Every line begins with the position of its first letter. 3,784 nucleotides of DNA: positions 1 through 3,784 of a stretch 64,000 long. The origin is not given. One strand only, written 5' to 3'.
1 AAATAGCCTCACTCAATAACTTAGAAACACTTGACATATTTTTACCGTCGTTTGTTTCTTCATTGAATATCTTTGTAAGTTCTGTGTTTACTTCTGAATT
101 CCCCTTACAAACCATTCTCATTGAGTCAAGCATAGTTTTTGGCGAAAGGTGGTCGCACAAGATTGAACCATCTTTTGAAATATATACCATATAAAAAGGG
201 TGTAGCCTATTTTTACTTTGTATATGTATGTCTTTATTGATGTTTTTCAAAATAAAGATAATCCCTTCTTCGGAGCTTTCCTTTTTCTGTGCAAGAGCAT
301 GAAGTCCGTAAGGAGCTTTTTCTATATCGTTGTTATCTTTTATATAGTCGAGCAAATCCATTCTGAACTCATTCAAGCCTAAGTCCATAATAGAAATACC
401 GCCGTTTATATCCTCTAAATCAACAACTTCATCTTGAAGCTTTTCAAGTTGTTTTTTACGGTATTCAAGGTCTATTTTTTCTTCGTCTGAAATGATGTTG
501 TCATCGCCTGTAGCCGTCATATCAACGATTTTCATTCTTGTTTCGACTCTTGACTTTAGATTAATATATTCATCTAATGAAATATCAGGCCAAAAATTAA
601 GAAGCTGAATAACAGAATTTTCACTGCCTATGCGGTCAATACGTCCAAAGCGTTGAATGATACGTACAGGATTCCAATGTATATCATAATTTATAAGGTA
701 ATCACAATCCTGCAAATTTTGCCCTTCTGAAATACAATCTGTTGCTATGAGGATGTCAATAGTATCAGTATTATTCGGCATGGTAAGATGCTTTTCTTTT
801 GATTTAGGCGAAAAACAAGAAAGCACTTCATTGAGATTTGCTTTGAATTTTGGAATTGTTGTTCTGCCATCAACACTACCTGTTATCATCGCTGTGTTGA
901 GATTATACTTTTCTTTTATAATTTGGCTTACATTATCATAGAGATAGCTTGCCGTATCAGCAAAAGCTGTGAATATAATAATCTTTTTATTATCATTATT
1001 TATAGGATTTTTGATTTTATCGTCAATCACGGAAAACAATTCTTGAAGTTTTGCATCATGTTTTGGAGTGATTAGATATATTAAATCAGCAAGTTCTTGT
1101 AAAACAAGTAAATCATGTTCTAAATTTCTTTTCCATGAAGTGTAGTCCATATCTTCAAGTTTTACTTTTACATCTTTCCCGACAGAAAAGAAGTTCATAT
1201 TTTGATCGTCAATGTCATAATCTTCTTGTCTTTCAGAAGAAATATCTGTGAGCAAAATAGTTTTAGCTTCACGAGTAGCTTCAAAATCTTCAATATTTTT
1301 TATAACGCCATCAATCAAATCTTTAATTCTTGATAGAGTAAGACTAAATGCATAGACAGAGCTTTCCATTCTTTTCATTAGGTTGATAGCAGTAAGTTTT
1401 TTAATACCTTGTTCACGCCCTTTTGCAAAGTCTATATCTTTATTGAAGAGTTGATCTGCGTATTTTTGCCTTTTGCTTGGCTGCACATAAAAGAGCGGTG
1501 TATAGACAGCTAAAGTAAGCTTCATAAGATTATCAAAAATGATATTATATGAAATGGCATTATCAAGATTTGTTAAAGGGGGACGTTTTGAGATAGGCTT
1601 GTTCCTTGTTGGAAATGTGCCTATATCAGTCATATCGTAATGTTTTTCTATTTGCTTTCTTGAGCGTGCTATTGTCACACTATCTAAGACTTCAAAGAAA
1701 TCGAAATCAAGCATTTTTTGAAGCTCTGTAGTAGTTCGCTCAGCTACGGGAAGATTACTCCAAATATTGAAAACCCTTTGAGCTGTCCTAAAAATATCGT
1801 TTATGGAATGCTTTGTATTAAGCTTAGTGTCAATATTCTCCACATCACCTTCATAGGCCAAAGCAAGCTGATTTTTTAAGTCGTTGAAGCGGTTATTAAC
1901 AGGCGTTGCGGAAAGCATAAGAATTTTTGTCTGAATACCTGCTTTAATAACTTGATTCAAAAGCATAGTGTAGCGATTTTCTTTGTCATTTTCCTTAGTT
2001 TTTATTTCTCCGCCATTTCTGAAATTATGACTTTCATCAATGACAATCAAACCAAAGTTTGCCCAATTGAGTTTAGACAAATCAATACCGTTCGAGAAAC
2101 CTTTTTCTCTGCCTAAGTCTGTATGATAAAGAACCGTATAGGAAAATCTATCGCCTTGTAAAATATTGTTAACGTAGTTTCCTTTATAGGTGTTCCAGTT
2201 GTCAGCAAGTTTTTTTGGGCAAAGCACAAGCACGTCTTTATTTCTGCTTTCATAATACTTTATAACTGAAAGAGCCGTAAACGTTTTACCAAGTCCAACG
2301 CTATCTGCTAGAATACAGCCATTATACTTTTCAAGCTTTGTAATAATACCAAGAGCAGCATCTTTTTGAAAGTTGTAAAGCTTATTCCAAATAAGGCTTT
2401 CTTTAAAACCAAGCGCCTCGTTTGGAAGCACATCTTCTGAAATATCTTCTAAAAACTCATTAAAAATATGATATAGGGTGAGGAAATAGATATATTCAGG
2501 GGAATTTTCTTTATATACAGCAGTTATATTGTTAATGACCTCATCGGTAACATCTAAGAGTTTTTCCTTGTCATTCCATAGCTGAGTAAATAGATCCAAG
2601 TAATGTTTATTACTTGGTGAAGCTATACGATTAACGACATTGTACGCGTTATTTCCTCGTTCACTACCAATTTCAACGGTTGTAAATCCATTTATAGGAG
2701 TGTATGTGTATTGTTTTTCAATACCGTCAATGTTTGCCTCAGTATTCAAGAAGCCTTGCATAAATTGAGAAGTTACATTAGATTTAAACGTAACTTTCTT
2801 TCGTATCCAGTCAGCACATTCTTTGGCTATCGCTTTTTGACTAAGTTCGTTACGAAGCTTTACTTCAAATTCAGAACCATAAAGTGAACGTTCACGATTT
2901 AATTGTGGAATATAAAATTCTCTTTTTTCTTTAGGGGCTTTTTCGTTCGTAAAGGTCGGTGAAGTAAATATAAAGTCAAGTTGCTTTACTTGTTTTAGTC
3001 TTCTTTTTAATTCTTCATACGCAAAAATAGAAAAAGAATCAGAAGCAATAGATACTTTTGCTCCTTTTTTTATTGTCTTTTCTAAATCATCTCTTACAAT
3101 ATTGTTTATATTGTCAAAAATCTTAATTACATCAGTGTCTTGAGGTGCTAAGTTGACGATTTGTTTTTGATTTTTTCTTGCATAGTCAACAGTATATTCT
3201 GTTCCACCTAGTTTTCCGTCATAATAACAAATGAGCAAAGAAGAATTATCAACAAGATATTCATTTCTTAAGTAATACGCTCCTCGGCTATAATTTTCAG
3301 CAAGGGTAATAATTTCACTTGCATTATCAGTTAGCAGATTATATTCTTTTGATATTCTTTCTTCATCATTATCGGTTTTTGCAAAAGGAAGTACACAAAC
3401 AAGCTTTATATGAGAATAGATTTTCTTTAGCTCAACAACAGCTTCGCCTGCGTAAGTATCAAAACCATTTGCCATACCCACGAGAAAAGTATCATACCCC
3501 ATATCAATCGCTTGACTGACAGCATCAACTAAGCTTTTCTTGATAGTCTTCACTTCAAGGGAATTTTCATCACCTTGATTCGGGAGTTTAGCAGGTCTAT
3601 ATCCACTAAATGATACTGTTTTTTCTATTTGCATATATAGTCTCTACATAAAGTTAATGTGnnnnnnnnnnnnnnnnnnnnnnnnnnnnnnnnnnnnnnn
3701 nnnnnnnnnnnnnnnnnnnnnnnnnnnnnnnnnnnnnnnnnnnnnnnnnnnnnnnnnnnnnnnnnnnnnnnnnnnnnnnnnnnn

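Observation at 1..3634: YpsA/DUF1273-type SLOG domain fused in-frame to a PLD-like + SNF2 helicase on a mobile island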

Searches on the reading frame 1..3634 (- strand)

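Call 3: search_protein_families(library=pfam, proteins=[window:1-3634:-], max_evalue=0.1)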
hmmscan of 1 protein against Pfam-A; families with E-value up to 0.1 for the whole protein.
window:1-3634:- (1211 aa): 8 families
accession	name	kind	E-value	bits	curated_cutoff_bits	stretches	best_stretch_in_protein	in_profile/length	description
PF06908.16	YpsA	-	3.7e-19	69.8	27.7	1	9-158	3-155/168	YspA SLOG family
PF00271.37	Helicase_C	-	5.3e-16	59.3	23.5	1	878-1003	11-110/110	Helicase conserved C-terminal domain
PF00176.29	SNF2-rel_dom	-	2.6e-11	43.6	24.9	1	433-591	11-176/290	SNF2-related domain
PF04851.21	ResIII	-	2.6e-08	34.4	22.5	1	418-579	3-163/164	Type III restriction enzyme, res subunit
PF00270.35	DEAD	-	0.00028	21.1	26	1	438-579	15-161/167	DEAD/DEAH box helicase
PF20720.3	nSTAND3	-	0.0062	16.7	27.2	1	430-515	10-93/155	Novel STAND NTPase 3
PF22590.2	Cas3-like_C_2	-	0.019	15.7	27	0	922-1001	36-103/106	CRISPR-associated nuclease/helicase Cas3, C-terminal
PF13872.12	AAA_34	-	0.046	13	27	0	528-580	177-226/306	P-loop containing NTP hydrolase pore-1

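Call 4: search_protein_families(library=ncbifam, proteins=[window:1-3634:-], max_evalue=0.1)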
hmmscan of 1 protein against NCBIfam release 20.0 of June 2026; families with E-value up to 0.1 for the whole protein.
window:1-3634:- (1211 aa): 26 families (the best 25 are shown)
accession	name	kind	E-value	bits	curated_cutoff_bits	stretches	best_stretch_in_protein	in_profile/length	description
NF038317.1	DISARM_DrmD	equivalog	2.8e-45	155.1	610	3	737-1019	372-625/1021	DISARM system SNF2-like helicase DrmD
NF042964.1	phospholipD_antiphage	equivalog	2.9e-33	115.3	1100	3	828-1053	636-843/895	phospholipase D-like domain-containing anti-phage protein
NF038318.1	DISARM_DrmD_b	equivalog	4.8e-29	101.1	950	2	824-1012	353-542/868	DISARM system SNF2-like helicase DrmD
NF041062.1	DpdE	equivalog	8e-24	83.7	500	2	419-583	154-302/1048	protein DpdE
NF010181.0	PRK13660.1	equivalog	4.2e-13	49.7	165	1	5-158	2-158/182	hypothetical protein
NF003426.0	PRK04914.1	equivalog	1.8e-12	46.3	576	2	958-1008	547-597/959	RNA polymerase-associated protein RapA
NF053675.1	pilus_reg_Snf2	equivalog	2.9e-11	42.2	1100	1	391-482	557-648/1029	pilus expression-regulating Snf2 family helicase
NF041790.1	anti-phage_ZorD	equivalog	1.4e-09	36.5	1500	1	435-482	602-652/1035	type I Zorya anti-phage system protein ZorD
NF010337.0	PRK13766.1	equivalog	2.6e-09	35.8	610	1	859-1011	346-477/781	Hef nuclease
NF053631.1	RNA_helic_CshA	equivalog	2e-06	27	646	1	955-1069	284-398/434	degradosome RNA helicase CshA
NF008394.0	PRK11192.1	equivalog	8.1e-06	24.9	507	1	956-1013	295-352/441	ATP-dependent RNA helicase SrmB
NF058637.1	helic_SCO1167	equivalog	8.1e-06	24.2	1200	1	439-482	490-536/932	SCO1167/SCO6262 family helicase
TIGR04095.1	dnd_restrict_1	equivalog_domain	1.4e-05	24.3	600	1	419-482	9-72/451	DNA phosphorothioation system restriction enzyme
NF003390.0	PRK04537.1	equivalog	4.7e-05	22.6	732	1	937-1011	286-360/572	ATP-dependent RNA helicase RhlB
NF008744.0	PRK11776.1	equivalog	9e-05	21.2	524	1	950-1013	285-347/460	ATP-dependent RNA helicase DbpA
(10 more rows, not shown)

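Call 5: search_protein_families(library=padloc, proteins=[window:1-3634:-], max_evalue=0.1)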
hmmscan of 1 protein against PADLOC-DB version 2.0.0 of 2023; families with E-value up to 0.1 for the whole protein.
window:1-3634:- (1211 aa): 44 families (the best 25 are shown)
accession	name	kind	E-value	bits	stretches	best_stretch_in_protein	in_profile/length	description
PDLC01075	C3a139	-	7.1e-115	383.4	1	171-1211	3-916/948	HKD+Snf2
PDLC02621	DrmD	-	3.3e-38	129.6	2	737-1017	388-638/1040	DrmD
PDLC02623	DrmD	-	2e-28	96.7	3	857-1055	507-674/1040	DrmD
PDLC02619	DrmD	-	1.9e-26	90.5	2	826-1012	358-545/872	DrmD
PDLC00659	HmaA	-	7.1e-26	88.3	2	749-1013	373-620/1176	SNF2 helicase / DEAD-box helicase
PDLC02500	BrxHI|BrxHII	-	4.8e-25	86.3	2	752-1014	375-584/933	BrxHI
PDLC02193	PLD_Helicase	-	2.6e-24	83.4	3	858-1056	667-854/905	-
PDLC02572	DrmA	-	2.9e-24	83.1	2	742-1009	388-628/1043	DrmA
PDLC02632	DrmD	-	1.7e-19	67.8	2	745-1010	396-632/662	DrmD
PDLC03830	ZacC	-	3.9e-19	66.8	3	522-582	239-292/1019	-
PDLC04556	PDC-M27C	-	1.3e-18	64.8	3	423-490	40-110/892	-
PDLC02843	DpdE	-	1.6e-18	64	2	419-582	159-301/1091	DpdE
PDLC02633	DrmD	-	2.2e-18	63.6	1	843-1016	487-642/839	DrmD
PDLC02504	BrxHI|BrxHII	-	5.2e-16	55.8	2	750-1017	373-595/971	BrxHII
PDLC02840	DpdE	-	1.1e-15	55.1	2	858-1010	537-662/1091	DpdE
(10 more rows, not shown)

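Call 8: find_homologous_proteins(query=window:1-3634:-)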
Query window:1-3634:- (1211 aa): 8000 proteins with E <= 0.001 among 8000 candidates; the best 120 are listed.
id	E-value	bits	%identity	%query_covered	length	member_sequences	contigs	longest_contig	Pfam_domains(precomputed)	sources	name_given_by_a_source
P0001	0.0e+0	2711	100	100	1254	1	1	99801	PF00176.30,PF00271.38,PF04851.22,PF06908.17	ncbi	-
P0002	0.0e+0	2049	74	100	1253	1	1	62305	PF00176.30,PF00271.38,PF04851.22,PF06908.17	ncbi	-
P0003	0.0e+0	1930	71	100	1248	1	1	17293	PF00176.30,PF00271.38,PF04851.22,PF06908.17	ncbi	-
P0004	0.0e+0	1858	68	100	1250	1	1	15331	PF00176.30,PF00271.38,PF04851.22,PF06908.17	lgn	-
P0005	0.0e+0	1857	68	100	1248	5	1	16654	PF00270.36,PF00176.30,PF00271.38,PF04851.22,PF06908.17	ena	-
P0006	0.0e+0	1856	68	100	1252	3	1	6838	PF00176.30,PF00271.38,PF04851.22,PF06908.17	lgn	-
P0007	0.0e+0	1850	68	100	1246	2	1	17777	PF00270.36,PF00176.30,PF00271.38,PF04851.22,PF06908.17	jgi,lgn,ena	-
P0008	0.0e+0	1840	67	100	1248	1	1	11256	PF00270.36,PF00176.30,PF00271.38,PF04851.22,PF06908.17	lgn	-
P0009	0.0e+0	1830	67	100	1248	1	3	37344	PF00176.30,PF00271.38,PF04851.22,PF06908.17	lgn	-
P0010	0.0e+0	1825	68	100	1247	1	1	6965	PF00270.36,PF00176.30,PF00271.38,PF04851.22,PF06908.17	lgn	-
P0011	0.0e+0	1707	64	100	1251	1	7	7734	PF00176.30,PF00271.38,PF04851.22,PF06908.17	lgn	-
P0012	0.0e+0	1695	62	100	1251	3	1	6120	PF00176.30,PF00271.38,PF04851.22,PF06908.17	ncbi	-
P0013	0.0e+0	1690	62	100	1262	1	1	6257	PF00176.30,PF00271.38,PF04851.22,PF06908.17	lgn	-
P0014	0.0e+0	1679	62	100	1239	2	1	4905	PF00176.30,PF00271.38,PF04851.22,PF06908.17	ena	-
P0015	0.0e+0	1666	62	100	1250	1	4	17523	PF00176.30,PF00271.38,PF04851.22,PF06908.17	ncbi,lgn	ncbi:MAG: SLOG family protein [Rikenellaceae bacterium]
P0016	0.0e+0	1666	61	100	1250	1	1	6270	PF00176.30,PF00271.38,PF04851.22,PF06908.17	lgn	-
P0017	0.0e+0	1616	67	86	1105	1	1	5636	PF00270.36,PF00176.30,PF00271.38,PF04851.22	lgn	-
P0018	0.0e+0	1608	61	100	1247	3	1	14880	PF00270.36,PF00176.30,PF00271.38,PF04851.22,PF06908.17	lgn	-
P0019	0.0e+0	1606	60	100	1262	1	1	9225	PF00176.30,PF00271.38,PF04851.22,PF06908.17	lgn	-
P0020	0.0e+0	1596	68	86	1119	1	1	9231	PF00176.30,PF00271.38,PF04851.22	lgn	-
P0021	0.0e+0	1595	67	86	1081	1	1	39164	PF00270.36,PF00176.30,PF00271.38,PF04851.22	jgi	-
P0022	0.0e+0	1594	60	100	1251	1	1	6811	PF00270.36,PF00176.30,PF00271.38,PF04851.22,PF06908.17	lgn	-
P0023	0.0e+0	1589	60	100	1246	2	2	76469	PF00270.36,PF00176.30,PF00271.38,PF04851.22,PF06908.17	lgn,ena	-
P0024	0.0e+0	1579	68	86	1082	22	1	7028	PF00176.30,PF00271.38,PF04851.22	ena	-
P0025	0.0e+0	1577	67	86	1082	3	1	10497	PF00176.30,PF00271.38,PF04851.22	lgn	-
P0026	0.0e+0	1573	67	86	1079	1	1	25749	PF00270.36,PF00176.30,PF00271.38,PF04851.22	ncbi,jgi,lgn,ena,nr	ncbi:MAG TPA: helicase-related protein [Patescibacteria group bacterium]|nr:helicase-related protein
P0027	0.0e+0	1571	59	100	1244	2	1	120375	PF00270.36,PF00176.30,PF00271.38,PF04851.22,PF06908.17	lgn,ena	-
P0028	0.0e+0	1569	67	86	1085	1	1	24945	PF00176.30,PF00271.38,PF04851.22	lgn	-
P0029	0.0e+0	1568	66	86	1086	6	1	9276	PF00270.36,PF00176.30,PF00271.38,PF04851.22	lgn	-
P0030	0.0e+0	1557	66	86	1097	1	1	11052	PF00270.36,PF00176.30,PF00271.38,PF04851.22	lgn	-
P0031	0.0e+0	1555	66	86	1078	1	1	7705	PF00176.30,PF00271.38,PF04851.22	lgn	-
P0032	0.0e+0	1554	66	86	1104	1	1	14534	PF00270.36,PF00176.30,PF00271.38,PF04851.22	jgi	-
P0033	0.0e+0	1552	66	86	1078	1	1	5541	PF00270.36,PF00176.30,PF00271.38,PF04851.22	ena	-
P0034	0.0e+0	1551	67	86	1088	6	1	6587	PF00270.36,PF00176.30,PF00271.38,PF04851.22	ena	-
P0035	0.0e+0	1550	66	86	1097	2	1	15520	PF00176.30,PF00271.38,PF04851.22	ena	-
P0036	0.0e+0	1550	66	86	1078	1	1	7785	PF00270.36,PF00176.30,PF00271.38,PF04851.22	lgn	-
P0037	0.0e+0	1550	66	86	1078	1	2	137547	PF00270.36,PF00176.30,PF00271.38,PF04851.22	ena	-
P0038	0.0e+0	1550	65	86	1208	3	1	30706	PF10686.15,PF00176.30,PF00271.38,PF04851.22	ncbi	-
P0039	0.0e+0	1549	66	86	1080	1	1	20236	PF00270.36,PF00176.30,PF00271.38,PF04851.22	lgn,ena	-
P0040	0.0e+0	1549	66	86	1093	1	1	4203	PF00270.36,PF00176.30,PF00271.38,PF04851.22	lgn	-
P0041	0.0e+0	1548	66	86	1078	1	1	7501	PF00270.36,PF00176.30,PF00271.38,PF04851.22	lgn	-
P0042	0.0e+0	1548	66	86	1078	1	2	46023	PF00270.36,PF00176.30,PF00271.38,PF04851.22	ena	-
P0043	0.0e+0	1548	66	86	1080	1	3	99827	PF00176.30,PF00271.38,PF04851.22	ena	-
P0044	0.0e+0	1548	66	86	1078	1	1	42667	PF00270.36,PF00176.30,PF00271.38,PF04851.22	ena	-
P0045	0.0e+0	1548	66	86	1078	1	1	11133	PF00176.30,PF00271.38,PF04851.22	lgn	-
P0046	0.0e+0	1547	66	86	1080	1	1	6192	PF00176.30,PF00271.38,PF04851.22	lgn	-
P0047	0.0e+0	1547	66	86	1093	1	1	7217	PF00270.36,PF00176.30,PF00271.38,PF04851.22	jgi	jgi:SNF2 family DNA or RNA helicase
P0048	0.0e+0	1547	66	86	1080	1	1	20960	PF00176.30,PF00271.38,PF04851.22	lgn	-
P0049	0.0e+0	1547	66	86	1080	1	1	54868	PF00270.36,PF00176.30,PF00271.38,PF04851.22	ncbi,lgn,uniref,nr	ncbi:helicase-related protein [Hespellia stercorisuis]|uniref:Superfamily II DNA or RNA helicase, SN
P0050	0.0e+0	1547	66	86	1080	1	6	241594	PF00176.30,PF00271.38,PF04851.22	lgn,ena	-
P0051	0.0e+0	1547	66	86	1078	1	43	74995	PF00270.36,PF00176.30,PF00271.38,PF04851.22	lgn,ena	-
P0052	0.0e+0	1547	66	86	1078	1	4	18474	PF00270.36,PF00176.30,PF00271.38,PF04851.22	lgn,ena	-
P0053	0.0e+0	1547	66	86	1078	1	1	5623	PF00270.36,PF00176.30,PF00271.38,PF04851.22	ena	-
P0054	0.0e+0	1547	66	86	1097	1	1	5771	PF00270.36,PF00176.30,PF00271.38,PF04851.22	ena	-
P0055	0.0e+0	1547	66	86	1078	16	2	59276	PF00270.36,PF00176.30,PF00271.38,PF04851.22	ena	-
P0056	0.0e+0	1546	67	86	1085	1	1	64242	PF00176.30,PF00271.38,PF04851.22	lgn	-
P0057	0.0e+0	1546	66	86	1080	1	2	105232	PF00176.30,PF00271.38,PF04851.22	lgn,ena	-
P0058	0.0e+0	1546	66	86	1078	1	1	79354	PF00176.30,PF00271.38,PF04851.22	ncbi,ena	-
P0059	0.0e+0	1546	66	86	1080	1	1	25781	PF00176.30,PF00271.38,PF04851.22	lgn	-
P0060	0.0e+0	1546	65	86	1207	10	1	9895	PF10686.15,PF00270.36,PF00176.30,PF00271.38,PF04851.22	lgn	-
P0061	0.0e+0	1546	66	86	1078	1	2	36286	PF00270.36,PF00176.30,PF00271.38,PF04851.22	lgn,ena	-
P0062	0.0e+0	1546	66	86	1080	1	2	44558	PF00176.30,PF00271.38,PF04851.22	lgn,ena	-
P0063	0.0e+0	1546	66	86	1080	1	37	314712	PF00176.30,PF00271.38,PF04851.22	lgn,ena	-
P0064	0.0e+0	1546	66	86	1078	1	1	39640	PF00270.36,PF00176.30,PF00271.38,PF04851.22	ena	-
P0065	0.0e+0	1546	66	86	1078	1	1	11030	PF00270.36,PF00176.30,PF00271.38,PF04851.22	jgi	jgi:hypothetical protein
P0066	0.0e+0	1546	66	86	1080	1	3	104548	PF00176.30,PF00271.38,PF04851.22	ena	-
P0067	0.0e+0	1545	66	86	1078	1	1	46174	PF00270.36,PF00176.30,PF00271.38,PF04851.22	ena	-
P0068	0.0e+0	1545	66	86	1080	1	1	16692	PF00176.30,PF00271.38,PF04851.22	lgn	-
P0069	0.0e+0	1545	66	86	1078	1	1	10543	PF00270.36,PF00176.30,PF00271.38,PF04851.22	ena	-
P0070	0.0e+0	1545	66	86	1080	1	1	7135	PF00176.30,PF00271.38,PF04851.22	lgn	-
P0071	0.0e+0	1545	66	86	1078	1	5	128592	PF00270.36,PF00176.30,PF00271.38,PF04851.22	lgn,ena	-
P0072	0.0e+0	1545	66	86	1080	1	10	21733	PF00176.30,PF00271.38,PF04851.22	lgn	-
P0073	0.0e+0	1545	66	86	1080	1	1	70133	PF00176.30,PF00271.38,PF04851.22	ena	-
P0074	0.0e+0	1545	66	86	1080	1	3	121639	PF00176.30,PF00271.38,PF04851.22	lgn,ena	-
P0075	0.0e+0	1545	66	86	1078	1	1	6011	PF00270.36,PF00176.30,PF00271.38,PF04851.22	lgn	-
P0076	0.0e+0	1545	66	86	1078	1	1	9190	PF00270.36,PF00176.30,PF00271.38,PF04851.22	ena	-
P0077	0.0e+0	1544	66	86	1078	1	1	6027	PF00270.36,PF00176.30,PF00271.38,PF04851.22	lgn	-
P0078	0.0e+0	1544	66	86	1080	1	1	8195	PF00176.30,PF00271.38,PF04851.22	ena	-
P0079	0.0e+0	1544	66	86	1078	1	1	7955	PF00270.36,PF00176.30,PF00271.38,PF04851.22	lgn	-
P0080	0.0e+0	1544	65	86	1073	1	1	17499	PF00270.36,PF00176.30,PF00271.38,PF04851.22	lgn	-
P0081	0.0e+0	1544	66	86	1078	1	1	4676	PF00270.36,PF00176.30,PF00271.38,PF04851.22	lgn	-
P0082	0.0e+0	1544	66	86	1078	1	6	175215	PF00176.30,PF00271.38,PF04851.22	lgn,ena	-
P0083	0.0e+0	1544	66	86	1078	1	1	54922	PF00270.36,PF00176.30,PF00271.38,PF04851.22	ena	-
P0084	0.0e+0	1544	66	86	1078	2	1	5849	PF00270.36,PF00176.30,PF00271.38,PF04851.22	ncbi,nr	ncbi:MAG: DEAD/DEAH box helicase family protein [Clostridia bacterium]|nr:DEAD/DEAH box helicase fam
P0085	0.0e+0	1544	65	86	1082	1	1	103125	PF00176.30,PF00271.38,PF04851.22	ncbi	-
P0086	0.0e+0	1544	66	86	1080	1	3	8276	PF00176.30,PF00271.38,PF04851.22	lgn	-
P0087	0.0e+0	1543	66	86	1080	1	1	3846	PF00176.30,PF00271.38,PF04851.22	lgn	-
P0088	0.0e+0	1543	66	86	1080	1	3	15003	PF00176.30,PF00271.38,PF04851.22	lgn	-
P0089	0.0e+0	1543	66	86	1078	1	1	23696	PF00270.36,PF00176.30,PF00271.38,PF04851.22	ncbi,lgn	-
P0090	0.0e+0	1543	66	86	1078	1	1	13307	PF00270.36,PF00176.30,PF00271.38,PF04851.22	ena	-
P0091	0.0e+0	1543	66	86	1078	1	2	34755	PF00270.36,PF00176.30,PF00271.38,PF04851.22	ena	-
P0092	0.0e+0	1543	66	86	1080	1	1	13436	PF00176.30,PF00271.38,PF04851.22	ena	-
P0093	0.0e+0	1543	66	86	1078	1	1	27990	PF00270.36,PF00176.30,PF00271.38,PF04851.22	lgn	-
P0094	0.0e+0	1543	66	86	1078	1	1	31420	PF00270.36,PF00176.30,PF00271.38,PF04851.22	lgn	-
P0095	0.0e+0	1543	66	86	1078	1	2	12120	PF00270.36,PF00176.30,PF00271.38,PF04851.22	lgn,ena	-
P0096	0.0e+0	1543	66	86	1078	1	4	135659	PF00270.36,PF00176.30,PF00271.38,PF04851.22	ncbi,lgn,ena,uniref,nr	ncbi:helicase-related protein [Eisenbergiella massiliensis]|uniref:helicase-related protein n=1 Tax=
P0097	0.0e+0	1543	66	86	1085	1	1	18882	PF00176.30,PF00271.38,PF04851.22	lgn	-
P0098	0.0e+0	1543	66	86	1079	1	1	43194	PF00176.30,PF00271.38,PF04851.22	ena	-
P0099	0.0e+0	1542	66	86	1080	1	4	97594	PF00176.30,PF00271.38,PF04851.22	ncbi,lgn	-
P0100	0.0e+0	1542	66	86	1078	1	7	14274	PF00270.36,PF00176.30,PF00271.38,PF04851.22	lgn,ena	-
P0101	0.0e+0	1542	66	86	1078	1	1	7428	PF00270.36,PF00176.30,PF00271.38,PF04851.22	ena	-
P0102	0.0e+0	1542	66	86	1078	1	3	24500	PF00270.36,PF00176.30,PF00271.38,PF04851.22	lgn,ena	-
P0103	0.0e+0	1542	66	86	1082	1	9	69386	PF00270.36,PF00176.30,PF00271.38,PF04851.22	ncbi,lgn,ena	-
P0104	0.0e+0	1542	66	86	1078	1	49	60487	PF00270.36,PF00176.30,PF00271.38,PF04851.22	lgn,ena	-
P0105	0.0e+0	1542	66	86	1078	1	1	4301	PF00270.36,PF00176.30,PF00271.38,PF04851.22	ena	-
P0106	0.0e+0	1542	66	86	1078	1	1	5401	PF00176.30,PF00271.38,PF04851.22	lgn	-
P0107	0.0e+0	1542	66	86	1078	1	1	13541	PF00270.36,PF00176.30,PF00271.38,PF04851.22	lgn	-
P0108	0.0e+0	1542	66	86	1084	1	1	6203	PF00176.30,PF00271.38,PF04851.22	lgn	-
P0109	0.0e+0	1542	66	86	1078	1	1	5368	PF00270.36,PF00176.30,PF00271.38,PF04851.22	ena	-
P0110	0.0e+0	1542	66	86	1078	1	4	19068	PF00270.36,PF00176.30,PF00271.38,PF04851.22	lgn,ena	-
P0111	0.0e+0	1542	66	86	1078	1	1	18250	PF00270.36,PF00176.30,PF00271.38,PF04851.22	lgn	-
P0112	0.0e+0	1542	66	86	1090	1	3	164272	PF00176.30,PF00271.38,PF04851.22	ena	-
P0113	0.0e+0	1542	66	86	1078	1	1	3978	PF00270.36,PF00176.30,PF00271.38,PF04851.22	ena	-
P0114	0.0e+0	1542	66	86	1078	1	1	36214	PF00270.36,PF00176.30,PF00271.38,PF04851.22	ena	-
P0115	0.0e+0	1542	66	86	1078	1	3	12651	PF00270.36,PF00176.30,PF00271.38,PF04851.22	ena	-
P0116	0.0e+0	1542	65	86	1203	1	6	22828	PF10686.15,PF00270.36,PF00176.30,PF00271.38,PF04851.22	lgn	-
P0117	0.0e+0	1541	66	86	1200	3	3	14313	PF10686.15,PF00270.36,PF00176.30,PF00271.38,PF04851.22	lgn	-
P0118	0.0e+0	1541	66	86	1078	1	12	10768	PF00270.36,PF00176.30,PF00271.38,PF04851.22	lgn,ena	-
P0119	0.0e+0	1541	66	86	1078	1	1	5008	PF00270.36,PF00176.30,PF00271.38,PF04851.22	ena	-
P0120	0.0e+0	1541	66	86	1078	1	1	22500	PF00270.36,PF00176.30,PF00271.38,PF04851.22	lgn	-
